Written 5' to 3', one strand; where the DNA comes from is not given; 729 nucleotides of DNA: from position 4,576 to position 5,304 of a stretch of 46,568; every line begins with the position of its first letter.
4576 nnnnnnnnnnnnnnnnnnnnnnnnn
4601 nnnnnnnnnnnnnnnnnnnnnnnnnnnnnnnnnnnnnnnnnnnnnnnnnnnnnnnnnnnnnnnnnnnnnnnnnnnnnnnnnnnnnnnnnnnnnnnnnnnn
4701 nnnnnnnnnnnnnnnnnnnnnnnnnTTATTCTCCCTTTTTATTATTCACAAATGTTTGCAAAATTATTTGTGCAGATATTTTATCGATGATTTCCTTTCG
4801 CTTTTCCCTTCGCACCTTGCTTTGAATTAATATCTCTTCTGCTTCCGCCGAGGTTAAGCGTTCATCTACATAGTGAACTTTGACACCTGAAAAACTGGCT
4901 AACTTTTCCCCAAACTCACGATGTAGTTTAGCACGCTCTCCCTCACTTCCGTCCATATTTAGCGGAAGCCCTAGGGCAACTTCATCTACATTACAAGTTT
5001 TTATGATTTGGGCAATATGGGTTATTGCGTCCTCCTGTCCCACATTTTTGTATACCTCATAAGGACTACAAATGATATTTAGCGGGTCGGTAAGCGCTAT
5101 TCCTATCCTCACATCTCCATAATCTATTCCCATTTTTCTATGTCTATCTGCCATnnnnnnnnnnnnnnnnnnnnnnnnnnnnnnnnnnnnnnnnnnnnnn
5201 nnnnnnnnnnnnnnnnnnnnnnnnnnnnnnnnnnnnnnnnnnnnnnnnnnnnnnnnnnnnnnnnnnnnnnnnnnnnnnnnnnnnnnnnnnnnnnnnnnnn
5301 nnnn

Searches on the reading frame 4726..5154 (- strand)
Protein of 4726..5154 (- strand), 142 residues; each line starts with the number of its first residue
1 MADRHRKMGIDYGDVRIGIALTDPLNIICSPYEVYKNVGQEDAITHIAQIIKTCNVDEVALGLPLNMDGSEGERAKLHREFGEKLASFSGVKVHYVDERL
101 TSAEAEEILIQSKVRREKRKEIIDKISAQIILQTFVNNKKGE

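Call 47: search_protein_families(library=pfam, proteins=[window:4726-5154:-], max_evalue=0.001)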
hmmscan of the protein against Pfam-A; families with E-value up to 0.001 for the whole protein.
window:4726-5154:- (142 aa): 1 family
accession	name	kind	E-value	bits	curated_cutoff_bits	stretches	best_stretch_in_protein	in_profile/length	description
PF03652.20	RuvX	-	3.2e-40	138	29.2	1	6-137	2-133/134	Holliday junction resolvase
